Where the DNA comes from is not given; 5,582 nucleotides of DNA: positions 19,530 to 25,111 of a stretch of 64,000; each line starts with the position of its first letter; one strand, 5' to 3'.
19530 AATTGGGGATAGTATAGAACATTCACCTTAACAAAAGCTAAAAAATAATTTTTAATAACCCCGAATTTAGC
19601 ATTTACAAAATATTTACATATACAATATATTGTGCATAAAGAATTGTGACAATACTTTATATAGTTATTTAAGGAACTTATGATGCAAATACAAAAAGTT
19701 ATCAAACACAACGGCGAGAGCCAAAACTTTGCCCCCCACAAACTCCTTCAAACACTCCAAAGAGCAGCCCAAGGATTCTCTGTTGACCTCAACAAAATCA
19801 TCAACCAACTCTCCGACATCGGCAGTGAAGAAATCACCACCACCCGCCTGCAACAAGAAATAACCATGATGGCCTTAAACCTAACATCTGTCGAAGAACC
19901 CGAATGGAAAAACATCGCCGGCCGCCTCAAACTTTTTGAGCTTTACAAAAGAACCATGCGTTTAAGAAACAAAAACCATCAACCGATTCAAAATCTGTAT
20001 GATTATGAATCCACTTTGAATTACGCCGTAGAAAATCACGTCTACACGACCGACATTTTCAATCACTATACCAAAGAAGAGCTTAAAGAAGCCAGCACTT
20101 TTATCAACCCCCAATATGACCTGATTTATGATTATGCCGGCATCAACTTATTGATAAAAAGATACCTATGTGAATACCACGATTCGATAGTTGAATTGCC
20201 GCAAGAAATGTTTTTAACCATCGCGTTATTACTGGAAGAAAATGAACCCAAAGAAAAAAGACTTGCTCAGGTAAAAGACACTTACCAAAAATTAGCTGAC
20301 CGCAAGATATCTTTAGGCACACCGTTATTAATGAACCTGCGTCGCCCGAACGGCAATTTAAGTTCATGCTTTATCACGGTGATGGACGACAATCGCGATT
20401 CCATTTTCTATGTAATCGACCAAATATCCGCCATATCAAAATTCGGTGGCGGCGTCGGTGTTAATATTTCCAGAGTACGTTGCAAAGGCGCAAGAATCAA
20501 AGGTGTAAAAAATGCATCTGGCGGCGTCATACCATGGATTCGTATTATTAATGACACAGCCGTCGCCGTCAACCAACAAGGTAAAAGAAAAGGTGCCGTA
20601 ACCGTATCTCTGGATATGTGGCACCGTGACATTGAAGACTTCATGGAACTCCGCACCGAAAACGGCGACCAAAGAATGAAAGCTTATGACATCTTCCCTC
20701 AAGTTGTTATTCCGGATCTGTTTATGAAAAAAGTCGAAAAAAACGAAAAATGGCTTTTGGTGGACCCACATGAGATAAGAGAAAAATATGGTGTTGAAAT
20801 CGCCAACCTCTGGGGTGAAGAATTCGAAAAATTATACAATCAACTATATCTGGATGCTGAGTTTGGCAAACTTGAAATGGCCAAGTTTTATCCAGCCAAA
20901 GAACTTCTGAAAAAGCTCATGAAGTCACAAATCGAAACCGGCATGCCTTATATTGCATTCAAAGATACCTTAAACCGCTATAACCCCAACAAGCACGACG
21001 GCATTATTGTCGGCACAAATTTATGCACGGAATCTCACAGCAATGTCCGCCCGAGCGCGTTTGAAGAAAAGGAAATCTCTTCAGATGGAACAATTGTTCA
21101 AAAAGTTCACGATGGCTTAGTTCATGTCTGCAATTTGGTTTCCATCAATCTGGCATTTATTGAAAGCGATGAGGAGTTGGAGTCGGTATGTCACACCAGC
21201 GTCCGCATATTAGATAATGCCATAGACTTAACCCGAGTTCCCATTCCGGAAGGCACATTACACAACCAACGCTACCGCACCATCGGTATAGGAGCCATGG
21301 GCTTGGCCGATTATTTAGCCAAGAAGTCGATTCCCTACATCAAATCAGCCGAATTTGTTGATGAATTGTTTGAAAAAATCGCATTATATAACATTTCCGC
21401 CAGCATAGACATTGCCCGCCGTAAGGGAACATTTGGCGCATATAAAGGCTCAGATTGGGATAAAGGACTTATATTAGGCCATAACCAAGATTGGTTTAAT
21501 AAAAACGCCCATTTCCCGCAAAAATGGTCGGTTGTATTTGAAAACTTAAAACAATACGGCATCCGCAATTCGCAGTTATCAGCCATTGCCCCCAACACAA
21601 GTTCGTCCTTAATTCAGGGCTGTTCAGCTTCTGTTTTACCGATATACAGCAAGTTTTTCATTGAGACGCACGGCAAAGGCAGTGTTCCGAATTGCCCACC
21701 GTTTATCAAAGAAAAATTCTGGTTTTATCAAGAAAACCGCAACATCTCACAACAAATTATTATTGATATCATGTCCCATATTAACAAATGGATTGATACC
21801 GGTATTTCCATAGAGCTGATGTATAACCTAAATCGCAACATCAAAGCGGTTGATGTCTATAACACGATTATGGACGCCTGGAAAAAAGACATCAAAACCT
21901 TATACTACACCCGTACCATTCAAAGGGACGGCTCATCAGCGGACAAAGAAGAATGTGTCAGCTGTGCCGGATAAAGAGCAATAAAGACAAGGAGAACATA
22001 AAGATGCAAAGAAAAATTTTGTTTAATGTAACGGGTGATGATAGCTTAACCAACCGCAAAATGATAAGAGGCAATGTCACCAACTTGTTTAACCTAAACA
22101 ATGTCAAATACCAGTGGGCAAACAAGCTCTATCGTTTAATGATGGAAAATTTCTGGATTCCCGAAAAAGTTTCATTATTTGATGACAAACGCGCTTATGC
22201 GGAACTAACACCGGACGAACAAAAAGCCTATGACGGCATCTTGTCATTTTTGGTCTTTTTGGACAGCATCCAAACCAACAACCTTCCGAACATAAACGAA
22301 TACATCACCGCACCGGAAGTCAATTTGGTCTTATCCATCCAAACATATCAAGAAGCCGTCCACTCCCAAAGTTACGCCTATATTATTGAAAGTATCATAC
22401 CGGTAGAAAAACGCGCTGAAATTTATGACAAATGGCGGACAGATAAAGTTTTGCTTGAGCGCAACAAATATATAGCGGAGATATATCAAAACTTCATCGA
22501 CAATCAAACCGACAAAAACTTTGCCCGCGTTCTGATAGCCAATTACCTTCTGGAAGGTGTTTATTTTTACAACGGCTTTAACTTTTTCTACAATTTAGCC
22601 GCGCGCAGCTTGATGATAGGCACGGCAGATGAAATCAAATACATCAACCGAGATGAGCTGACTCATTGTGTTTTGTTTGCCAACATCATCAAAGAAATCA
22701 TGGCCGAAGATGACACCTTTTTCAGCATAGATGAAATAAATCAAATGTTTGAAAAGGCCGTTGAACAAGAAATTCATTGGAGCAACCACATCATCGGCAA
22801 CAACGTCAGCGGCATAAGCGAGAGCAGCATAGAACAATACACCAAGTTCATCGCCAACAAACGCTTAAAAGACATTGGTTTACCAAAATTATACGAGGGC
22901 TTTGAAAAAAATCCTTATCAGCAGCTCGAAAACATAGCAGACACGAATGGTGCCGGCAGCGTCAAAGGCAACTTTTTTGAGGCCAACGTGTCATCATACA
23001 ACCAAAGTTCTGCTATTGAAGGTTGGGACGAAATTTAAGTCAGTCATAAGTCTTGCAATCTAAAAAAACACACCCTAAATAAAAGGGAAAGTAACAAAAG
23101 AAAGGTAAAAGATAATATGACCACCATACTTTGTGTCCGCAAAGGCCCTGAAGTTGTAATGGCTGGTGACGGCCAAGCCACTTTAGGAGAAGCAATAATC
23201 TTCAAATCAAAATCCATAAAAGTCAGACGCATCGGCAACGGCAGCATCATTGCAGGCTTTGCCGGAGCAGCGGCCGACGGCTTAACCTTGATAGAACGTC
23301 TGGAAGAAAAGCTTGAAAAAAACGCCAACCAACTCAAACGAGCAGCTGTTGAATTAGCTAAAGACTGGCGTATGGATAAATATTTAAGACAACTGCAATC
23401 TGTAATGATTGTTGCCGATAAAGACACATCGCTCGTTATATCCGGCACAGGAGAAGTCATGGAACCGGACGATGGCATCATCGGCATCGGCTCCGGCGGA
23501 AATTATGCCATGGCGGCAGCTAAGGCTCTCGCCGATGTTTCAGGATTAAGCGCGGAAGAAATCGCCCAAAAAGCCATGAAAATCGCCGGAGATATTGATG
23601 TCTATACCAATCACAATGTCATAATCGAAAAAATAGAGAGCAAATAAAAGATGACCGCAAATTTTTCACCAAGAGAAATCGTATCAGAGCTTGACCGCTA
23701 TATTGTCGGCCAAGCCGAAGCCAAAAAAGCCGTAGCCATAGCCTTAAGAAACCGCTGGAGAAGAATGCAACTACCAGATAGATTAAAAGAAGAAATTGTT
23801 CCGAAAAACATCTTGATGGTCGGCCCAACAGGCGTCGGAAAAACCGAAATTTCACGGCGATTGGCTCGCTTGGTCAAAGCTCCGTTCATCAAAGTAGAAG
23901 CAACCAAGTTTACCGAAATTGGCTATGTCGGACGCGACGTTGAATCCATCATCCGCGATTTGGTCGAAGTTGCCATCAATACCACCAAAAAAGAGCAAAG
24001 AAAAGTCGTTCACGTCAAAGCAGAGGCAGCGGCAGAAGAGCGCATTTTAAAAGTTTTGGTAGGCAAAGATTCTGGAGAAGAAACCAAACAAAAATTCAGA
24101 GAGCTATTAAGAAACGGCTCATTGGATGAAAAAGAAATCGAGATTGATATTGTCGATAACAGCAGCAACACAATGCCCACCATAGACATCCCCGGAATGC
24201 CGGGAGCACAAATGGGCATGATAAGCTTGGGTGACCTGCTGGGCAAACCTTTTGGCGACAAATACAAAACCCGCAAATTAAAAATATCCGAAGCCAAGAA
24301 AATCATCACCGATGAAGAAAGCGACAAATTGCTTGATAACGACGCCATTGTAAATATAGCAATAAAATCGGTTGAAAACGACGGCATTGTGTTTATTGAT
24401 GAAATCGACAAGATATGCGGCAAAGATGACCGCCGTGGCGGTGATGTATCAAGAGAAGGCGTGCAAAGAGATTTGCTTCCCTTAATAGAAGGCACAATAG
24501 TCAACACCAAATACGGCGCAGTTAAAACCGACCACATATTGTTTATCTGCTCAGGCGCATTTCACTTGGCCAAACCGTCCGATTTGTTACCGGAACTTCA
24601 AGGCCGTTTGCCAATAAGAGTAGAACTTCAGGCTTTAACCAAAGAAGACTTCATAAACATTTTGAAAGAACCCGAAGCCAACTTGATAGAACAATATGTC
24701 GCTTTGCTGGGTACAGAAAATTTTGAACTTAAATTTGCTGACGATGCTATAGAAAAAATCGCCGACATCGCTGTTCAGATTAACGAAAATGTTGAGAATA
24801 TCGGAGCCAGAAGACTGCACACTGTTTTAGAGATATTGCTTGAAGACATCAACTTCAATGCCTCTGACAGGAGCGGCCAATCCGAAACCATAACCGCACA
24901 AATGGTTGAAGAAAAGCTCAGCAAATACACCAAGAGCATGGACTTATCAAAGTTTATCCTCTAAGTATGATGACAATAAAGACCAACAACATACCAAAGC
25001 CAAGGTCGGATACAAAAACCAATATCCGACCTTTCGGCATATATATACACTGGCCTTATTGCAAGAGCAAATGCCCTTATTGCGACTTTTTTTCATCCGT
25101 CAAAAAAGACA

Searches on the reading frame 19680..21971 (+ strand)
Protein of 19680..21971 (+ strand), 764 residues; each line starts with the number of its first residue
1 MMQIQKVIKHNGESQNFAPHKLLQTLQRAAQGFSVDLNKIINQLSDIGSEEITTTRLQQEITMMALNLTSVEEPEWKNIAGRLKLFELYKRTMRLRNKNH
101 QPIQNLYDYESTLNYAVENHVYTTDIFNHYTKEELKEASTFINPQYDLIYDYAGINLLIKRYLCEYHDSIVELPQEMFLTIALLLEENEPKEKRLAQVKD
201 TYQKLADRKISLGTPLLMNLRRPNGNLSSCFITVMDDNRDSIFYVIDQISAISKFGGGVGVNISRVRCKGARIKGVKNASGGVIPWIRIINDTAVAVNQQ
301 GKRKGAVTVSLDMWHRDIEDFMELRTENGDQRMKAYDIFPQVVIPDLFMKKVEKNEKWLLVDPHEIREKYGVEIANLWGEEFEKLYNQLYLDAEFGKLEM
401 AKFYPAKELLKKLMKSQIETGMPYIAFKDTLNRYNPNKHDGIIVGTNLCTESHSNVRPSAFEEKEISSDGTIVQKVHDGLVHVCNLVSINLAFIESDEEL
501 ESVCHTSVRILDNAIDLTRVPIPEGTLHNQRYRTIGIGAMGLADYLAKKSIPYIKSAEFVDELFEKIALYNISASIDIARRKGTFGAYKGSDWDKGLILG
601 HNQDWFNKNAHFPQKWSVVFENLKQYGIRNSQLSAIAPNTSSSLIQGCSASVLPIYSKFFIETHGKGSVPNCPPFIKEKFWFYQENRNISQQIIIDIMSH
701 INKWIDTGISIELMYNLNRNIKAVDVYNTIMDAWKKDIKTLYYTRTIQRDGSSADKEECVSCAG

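Call 37: search_protein_families(library=pfam, proteins=[window:19680-21971:+], max_evalue=0.00001)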
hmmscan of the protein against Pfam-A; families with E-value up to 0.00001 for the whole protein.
window:19680-21971:+ (764 aa): 3 families
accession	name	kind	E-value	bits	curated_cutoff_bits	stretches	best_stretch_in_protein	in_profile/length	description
PF02867.20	Ribonuc_red_lgC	-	4.5e-136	455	23.9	1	228-744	1-523/523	Ribonucleotide reductase, barrel domain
PF00317.26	Ribonuc_red_lgN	-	5.3e-15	55.7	28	1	150-225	3-77/77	Ribonucleotide reductase, all-alpha domain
PF03477.21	ATP-cone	-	4.2e-06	27.7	25.8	0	6-90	2-87/88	ATP cone domain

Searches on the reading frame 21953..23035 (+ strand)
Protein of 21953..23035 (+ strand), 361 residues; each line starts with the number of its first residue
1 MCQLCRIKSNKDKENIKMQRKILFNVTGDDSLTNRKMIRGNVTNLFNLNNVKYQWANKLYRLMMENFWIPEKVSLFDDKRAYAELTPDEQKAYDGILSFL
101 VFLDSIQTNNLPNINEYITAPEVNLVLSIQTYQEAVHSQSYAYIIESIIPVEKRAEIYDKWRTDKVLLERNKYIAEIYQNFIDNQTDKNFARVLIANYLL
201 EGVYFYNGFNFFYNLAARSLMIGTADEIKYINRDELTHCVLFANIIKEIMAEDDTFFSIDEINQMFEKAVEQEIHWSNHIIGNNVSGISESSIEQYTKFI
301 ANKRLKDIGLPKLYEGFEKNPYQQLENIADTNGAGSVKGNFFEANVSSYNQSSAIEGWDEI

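Call 66: search_protein_families(library=pfam, proteins=[window:21953-23035:+], max_evalue=0.00001)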
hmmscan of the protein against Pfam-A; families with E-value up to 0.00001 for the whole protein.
window:21953-23035:+ (361 aa): 1 family
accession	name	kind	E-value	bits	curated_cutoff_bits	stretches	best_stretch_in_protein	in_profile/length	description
PF00268.27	Ribonuc_red_sm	-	4.8e-78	262.8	33.6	1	46-321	2-281/281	Ribonucleotide reductase, small chain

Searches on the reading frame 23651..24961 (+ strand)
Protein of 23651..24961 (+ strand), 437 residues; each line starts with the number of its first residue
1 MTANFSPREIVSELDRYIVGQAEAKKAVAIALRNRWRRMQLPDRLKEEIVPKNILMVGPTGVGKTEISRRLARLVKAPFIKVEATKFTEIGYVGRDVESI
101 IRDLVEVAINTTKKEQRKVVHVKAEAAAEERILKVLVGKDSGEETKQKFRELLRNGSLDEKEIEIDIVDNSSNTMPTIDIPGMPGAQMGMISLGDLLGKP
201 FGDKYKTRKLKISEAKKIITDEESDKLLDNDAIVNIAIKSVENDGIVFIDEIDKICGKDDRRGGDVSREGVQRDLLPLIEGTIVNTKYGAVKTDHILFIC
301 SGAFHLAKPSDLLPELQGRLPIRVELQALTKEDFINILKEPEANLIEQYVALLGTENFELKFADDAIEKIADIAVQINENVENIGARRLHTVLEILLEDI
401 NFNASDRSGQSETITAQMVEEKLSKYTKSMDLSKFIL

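Call 66: search_protein_families(library=pfam, proteins=[window:23651-24961:+], max_evalue=0.00001)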
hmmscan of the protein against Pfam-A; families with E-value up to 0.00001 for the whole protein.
window:23651-24961:+ (437 aa): 3 families
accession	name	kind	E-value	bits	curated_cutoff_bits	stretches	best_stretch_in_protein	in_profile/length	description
PF07724.20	AAA_2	-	1.4e-31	110.2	27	1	205-323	29-166/166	AAA domain (Cdc48 subfamily)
PF00004.35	AAA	-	1.6e-14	54.9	21.2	1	238-326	50-129/131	ATPase family associated with various cellular activities (AAA)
PF07728.20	AAA_5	-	2.9e-06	27.8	22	0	53-89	1-38/139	AAA domain (dynein-related subfamily)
